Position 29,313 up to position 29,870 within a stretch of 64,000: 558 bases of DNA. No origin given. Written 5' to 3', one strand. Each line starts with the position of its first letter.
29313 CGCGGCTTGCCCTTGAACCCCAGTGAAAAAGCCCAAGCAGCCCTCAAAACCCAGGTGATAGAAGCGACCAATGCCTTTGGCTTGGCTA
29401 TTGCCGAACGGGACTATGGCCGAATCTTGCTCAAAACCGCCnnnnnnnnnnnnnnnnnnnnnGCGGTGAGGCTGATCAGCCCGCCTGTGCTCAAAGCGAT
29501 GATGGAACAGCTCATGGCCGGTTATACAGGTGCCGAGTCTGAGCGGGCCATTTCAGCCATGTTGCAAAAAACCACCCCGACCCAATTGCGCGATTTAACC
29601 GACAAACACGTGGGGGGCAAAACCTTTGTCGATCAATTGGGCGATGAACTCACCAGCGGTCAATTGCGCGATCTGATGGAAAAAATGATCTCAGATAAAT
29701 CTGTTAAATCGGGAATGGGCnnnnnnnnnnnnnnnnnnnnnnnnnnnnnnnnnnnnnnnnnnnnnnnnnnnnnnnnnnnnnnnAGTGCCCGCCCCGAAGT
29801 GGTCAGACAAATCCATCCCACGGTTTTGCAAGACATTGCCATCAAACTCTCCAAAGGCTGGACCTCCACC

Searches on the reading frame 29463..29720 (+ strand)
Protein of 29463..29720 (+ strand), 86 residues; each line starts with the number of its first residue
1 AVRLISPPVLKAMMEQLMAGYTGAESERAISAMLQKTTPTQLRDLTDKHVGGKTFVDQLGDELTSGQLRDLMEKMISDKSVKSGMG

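Call 62: search_solved_structures(query=A6, max_evalue=10, show_alignments=2)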
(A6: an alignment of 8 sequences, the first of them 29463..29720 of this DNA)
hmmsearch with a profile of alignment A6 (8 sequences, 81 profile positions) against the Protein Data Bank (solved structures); distinct sequences matched with E-value up to 10: 16.
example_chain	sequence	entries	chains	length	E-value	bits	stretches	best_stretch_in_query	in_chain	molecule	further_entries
3fd2_A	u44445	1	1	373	0.014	18.8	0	35-78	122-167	Site-specific DNA endonuclease I-MsoI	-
5zc3_B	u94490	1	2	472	0.083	16.3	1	23-66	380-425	RxLR effector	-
1w45_A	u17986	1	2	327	0.13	15.7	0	15-59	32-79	ANNEXIN A8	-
1w3w_A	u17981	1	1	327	0.13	15.7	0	15-59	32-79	ANNEXIN A8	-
1avc_A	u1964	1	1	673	0.26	14.7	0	10-70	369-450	ANNEXIN VI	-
2m1k_B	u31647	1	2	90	0.29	14.6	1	36-78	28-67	Protein S100-A6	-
1k8u_A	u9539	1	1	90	0.29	14.6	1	36-78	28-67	S100A6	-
1k96_A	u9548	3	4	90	0.3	14.5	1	36-78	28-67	S100A6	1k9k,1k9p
4ybh_B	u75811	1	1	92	0.31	14.5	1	36-78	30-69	Protein S100-A6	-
2l1w_A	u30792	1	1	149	0.32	14.4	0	7-50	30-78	Calmodulin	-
6qs0_A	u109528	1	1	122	0.36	14.3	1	10-80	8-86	Putative outer membrane protein BBA03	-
6z1p_BI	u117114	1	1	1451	1.3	12.4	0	29-60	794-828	Enoyl-CoA hydratase/isomerase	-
9hnh_A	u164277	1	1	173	1.4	12.3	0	51-73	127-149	Chains: A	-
1m9i_A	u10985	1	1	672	2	11.9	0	25-75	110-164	Annexin VI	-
8tl7_A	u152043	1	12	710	2.7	11.5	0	36-77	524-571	Computationally designed protein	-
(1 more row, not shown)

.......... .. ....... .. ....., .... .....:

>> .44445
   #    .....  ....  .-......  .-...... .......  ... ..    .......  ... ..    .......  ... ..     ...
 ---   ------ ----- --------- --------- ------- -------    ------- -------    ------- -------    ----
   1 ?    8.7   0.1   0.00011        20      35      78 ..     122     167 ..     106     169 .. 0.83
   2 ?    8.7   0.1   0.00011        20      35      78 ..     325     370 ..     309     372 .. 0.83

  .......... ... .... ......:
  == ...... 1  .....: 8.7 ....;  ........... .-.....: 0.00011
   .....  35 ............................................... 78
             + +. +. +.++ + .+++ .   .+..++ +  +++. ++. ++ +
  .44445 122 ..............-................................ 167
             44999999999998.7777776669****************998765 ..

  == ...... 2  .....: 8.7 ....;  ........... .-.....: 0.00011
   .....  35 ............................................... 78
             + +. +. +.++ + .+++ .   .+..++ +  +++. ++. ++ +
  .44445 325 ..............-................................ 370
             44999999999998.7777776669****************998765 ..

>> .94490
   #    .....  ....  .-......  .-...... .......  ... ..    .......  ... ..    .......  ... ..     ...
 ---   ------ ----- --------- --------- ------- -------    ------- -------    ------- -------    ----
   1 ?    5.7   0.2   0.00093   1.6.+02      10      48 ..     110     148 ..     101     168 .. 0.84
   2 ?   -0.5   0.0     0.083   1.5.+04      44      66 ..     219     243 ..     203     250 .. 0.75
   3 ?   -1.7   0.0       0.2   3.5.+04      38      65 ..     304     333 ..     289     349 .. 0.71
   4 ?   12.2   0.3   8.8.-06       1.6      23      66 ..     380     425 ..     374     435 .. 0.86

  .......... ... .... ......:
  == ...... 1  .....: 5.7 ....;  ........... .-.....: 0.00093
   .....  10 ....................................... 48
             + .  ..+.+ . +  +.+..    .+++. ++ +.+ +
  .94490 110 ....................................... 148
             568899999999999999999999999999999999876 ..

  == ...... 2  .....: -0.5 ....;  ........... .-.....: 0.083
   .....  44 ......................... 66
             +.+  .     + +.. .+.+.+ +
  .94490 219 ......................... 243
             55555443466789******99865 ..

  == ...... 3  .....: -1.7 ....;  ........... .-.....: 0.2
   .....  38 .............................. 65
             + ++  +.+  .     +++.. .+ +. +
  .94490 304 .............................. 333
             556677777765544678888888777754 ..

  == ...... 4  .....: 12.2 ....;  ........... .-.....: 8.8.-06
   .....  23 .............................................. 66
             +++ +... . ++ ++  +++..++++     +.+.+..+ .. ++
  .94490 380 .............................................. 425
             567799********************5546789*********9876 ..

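Call 91: search_solved_structures(query=A8, max_evalue=10, show_alignments=2)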
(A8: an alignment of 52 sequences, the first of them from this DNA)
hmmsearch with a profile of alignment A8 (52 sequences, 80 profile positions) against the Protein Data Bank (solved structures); distinct sequences matched with E-value up to 10: 46.
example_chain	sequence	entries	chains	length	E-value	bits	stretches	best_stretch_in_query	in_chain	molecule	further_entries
1avc_A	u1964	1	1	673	1.2e-05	28.9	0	24-67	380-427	ANNEXIN VI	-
1w45_A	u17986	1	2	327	6.2e-05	26.6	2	24-66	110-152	ANNEXIN A8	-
1w3w_A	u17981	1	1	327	6.2e-05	26.6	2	24-66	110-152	ANNEXIN A8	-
1m9i_A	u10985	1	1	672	0.00042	23.9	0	24-66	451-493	Annexin VI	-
8w5s_A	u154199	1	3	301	0.0048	20.5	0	24-68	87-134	Annexin A7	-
5j67_A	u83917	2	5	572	0.01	19.5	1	6-40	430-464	Astrotactin-2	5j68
9cte_A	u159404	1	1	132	0.015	18.9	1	19-76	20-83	De novo protein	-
1aei_A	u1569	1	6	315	0.053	17.1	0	24-75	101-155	ANNEXIN XII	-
1dk5_A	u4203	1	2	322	0.071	16.7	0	31-67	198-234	ANNEXIN 24(CA32)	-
1ycn_A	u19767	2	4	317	0.092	16.4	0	25-78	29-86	putative Ca2+-dependent membrane-binding protein annexin | Annexin D1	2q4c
1n44_A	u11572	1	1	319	0.13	15.9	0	24-63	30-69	Annexin V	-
2h0m_A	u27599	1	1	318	0.15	15.7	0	24-63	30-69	Annexin A5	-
1bc3_A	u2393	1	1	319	0.15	15.7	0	24-63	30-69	ANNEXIN V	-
2ran_A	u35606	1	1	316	0.16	15.6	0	24-63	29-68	ANNEXIN V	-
1bc1_A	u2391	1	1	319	0.17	15.6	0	24-63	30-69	ANNEXIN V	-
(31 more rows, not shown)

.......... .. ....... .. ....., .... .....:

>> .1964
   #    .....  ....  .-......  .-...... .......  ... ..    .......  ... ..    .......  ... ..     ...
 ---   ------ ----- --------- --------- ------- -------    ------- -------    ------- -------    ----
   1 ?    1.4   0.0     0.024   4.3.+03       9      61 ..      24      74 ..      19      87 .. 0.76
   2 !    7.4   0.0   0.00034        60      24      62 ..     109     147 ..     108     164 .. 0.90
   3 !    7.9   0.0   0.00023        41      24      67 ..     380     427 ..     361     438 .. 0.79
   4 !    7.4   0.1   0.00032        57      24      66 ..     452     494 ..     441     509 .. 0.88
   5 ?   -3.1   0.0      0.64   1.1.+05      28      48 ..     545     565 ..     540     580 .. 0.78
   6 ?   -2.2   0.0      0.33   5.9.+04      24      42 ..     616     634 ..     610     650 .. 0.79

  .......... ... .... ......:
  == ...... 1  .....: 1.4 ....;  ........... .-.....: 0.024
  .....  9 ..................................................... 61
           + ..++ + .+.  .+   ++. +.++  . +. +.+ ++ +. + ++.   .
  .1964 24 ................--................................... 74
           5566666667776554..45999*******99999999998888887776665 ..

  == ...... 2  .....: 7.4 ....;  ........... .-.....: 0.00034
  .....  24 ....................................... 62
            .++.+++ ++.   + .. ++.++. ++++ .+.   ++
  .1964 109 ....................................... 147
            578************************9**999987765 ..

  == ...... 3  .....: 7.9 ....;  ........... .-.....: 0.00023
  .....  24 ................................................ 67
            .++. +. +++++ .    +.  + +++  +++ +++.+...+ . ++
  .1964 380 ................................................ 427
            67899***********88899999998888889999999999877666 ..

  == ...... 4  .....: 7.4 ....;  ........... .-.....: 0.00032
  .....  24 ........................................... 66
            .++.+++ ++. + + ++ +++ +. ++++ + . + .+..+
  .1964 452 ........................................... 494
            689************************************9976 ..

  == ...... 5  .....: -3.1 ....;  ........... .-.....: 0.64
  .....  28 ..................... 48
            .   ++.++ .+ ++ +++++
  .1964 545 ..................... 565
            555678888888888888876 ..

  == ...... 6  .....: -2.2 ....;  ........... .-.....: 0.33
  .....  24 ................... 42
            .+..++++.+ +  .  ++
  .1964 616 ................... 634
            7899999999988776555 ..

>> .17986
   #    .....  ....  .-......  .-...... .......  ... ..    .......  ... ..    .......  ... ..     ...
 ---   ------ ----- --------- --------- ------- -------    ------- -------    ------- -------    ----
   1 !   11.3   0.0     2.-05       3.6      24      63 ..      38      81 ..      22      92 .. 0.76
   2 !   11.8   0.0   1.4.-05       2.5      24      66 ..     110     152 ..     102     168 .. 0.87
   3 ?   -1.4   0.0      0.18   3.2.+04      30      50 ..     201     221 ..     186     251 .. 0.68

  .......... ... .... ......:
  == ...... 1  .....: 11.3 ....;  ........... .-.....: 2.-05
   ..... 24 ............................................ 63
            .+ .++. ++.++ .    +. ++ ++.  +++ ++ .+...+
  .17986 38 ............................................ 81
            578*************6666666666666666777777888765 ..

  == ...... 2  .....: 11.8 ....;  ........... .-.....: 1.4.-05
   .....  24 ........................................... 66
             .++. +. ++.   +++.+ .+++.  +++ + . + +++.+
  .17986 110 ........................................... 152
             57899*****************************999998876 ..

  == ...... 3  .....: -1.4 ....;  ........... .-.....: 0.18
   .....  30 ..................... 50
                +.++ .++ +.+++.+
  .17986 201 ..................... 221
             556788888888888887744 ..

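Call 92: search_protein_families(library=pfam, alignment_id=A8, max_evalue=1)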
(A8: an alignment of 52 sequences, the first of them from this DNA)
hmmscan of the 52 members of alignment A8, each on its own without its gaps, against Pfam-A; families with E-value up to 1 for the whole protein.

A. member 1, seq(83 aa): 1 family
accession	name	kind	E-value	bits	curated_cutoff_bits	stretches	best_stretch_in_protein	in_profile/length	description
PF13099.11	DUF3944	-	0.059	13.7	24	0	34-47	10-23/35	Domain of unknown function (DUF3944)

B. families by the number of members that match (of 52 scanned): 46 families (the first 25 are shown)
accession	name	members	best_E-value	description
PF03448.22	MgtE_N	3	0.00013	MgtE intracellular N domain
PF18411.6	Annexin_2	2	0.01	Annexin-like domain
PF08831.15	MHCassoc_trimer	2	0.011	Class II MHC-associated invariant chain trimerisation domain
PF14842.11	FliG_N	1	2.1e-06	FliG N-terminal domain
PF11870.13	LutB_C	1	0.00016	Lactate utilisation protein B, C-terminal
PF16550.10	RPN13_C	1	0.0043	UCH-binding domain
PF20052.5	GAP1-C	1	0.0049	GTPase-associated protein 1, C-terminal domain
PF13765.14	PRY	1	0.005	SPRY-associated domain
PF13935.11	Ead_Ea22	1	0.0074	Ead/Ea22-like protein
PF23781.1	Phage_TAC_16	1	0.01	Phage tail assembly chaperone protein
PF23871.1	DUF7226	1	0.019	Domain of unknown function (DUF7226)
PF01706.21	FliG_C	1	0.02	FliG C-terminal domain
PF11453.13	DUF2950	1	0.029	Protein of unknown function (DUF2950)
PF16859.10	TetR_C_11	1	0.031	Tetracyclin repressor-like, C-terminal domain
PF00191.25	Annexin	1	0.035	Annexin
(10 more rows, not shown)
